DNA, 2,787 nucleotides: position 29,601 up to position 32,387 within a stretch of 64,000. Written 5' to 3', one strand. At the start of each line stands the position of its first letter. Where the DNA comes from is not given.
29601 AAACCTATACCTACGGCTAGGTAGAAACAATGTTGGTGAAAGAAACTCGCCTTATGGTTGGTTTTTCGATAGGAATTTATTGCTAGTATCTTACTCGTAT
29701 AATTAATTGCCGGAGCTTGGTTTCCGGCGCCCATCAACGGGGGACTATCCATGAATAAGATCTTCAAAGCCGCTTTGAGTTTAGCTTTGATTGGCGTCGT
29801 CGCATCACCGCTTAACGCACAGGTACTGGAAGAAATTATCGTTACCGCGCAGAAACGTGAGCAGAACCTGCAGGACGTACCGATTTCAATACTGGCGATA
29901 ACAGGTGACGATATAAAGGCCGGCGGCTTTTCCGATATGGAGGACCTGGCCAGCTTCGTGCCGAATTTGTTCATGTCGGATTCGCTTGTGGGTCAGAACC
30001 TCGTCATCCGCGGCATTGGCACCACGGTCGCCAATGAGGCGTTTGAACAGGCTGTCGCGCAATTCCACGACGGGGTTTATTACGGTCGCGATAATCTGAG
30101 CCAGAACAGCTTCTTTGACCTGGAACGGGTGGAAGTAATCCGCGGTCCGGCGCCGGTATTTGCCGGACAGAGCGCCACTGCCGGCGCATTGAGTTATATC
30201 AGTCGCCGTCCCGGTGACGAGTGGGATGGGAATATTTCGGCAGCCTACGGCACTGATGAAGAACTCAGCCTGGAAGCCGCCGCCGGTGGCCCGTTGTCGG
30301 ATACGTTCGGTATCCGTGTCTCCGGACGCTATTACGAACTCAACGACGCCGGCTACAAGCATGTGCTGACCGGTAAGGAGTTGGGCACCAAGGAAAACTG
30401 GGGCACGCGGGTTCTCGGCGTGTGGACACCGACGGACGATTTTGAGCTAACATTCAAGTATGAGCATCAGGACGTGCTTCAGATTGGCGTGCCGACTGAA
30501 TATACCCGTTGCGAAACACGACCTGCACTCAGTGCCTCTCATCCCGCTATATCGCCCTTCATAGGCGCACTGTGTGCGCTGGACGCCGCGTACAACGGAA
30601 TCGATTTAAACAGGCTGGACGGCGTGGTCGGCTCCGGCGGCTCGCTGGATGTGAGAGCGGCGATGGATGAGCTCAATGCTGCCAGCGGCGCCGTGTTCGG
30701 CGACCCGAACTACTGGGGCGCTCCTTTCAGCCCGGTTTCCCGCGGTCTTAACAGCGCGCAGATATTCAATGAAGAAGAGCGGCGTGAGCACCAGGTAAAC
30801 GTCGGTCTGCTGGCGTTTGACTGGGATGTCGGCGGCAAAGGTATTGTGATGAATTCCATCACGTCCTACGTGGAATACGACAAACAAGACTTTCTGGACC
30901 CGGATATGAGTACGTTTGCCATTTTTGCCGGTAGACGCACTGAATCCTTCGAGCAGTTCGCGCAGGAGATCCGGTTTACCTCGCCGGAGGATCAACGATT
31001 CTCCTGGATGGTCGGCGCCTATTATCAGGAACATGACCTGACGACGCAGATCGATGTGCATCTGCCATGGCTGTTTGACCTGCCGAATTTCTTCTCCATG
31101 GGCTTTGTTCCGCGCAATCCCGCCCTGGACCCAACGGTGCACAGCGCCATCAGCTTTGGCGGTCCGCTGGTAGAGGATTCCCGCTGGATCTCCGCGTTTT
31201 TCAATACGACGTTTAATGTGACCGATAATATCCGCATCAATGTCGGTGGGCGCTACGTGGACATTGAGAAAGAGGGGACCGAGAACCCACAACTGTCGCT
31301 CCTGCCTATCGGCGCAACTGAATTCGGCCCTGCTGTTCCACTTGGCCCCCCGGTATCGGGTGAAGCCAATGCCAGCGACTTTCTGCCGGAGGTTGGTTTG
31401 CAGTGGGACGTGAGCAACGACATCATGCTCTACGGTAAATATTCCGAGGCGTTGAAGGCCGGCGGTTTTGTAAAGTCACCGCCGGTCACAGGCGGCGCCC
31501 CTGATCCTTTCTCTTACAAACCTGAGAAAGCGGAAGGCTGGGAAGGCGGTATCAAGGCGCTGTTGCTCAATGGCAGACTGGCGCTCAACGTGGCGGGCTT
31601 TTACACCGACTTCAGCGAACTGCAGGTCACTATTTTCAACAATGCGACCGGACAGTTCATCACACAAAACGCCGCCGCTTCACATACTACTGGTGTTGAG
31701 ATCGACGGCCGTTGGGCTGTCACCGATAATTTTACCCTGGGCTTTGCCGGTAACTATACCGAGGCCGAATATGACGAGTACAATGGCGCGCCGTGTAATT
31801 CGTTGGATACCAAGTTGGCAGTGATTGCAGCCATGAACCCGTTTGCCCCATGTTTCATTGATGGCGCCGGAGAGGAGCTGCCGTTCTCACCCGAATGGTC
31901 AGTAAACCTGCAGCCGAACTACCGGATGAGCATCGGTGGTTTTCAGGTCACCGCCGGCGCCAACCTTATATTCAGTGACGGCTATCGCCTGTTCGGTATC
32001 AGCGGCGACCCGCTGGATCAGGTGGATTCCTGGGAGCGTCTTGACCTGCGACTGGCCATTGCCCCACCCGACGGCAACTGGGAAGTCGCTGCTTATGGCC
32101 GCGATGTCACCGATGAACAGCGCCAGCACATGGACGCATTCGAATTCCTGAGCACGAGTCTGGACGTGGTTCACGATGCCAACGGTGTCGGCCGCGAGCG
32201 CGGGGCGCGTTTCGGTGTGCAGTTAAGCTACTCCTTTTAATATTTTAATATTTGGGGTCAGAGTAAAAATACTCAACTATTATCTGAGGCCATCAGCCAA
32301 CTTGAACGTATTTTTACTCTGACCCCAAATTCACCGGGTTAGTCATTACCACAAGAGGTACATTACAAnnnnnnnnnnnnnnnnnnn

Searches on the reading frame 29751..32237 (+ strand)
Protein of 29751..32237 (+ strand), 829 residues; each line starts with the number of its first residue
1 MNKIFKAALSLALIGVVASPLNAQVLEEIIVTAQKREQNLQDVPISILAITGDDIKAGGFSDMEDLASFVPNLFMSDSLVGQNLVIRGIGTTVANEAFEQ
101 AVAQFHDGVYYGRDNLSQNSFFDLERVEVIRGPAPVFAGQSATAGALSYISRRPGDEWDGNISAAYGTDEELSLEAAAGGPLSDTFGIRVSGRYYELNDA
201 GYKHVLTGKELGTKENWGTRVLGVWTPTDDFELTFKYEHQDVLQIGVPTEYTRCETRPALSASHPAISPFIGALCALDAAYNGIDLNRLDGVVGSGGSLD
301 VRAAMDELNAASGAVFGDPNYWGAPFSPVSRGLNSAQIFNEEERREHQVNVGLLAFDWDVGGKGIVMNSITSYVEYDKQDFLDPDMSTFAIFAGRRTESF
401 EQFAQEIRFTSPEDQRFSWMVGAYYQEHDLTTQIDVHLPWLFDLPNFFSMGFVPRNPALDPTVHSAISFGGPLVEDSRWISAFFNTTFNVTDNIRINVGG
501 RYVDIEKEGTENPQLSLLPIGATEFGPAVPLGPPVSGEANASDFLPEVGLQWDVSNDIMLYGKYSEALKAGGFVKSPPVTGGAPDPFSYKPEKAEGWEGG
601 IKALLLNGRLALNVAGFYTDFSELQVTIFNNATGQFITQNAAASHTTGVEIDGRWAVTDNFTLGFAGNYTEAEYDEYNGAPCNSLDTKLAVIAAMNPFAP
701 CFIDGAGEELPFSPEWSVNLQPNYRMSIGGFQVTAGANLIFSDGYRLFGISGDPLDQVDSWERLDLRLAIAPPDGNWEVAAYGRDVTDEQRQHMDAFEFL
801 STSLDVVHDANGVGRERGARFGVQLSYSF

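Call 40: search_protein_families(library=pfam, proteins=[window:29751-32237:+], max_evalue=0.00001)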
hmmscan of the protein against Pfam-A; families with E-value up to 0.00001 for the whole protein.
window:29751-32237:+ (829 aa): 2 families
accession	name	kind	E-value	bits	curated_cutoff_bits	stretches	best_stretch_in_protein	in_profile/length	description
PF00593.30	TonB_dep_Rec_b-barrel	-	2.7e-37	130.1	27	1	317-783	25-433/436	TonB dependent receptor-like, beta-barrel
PF07715.20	Plug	-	9.3e-14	52.3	23.9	1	40-146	2-107/107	TonB-dependent Receptor Plug Domain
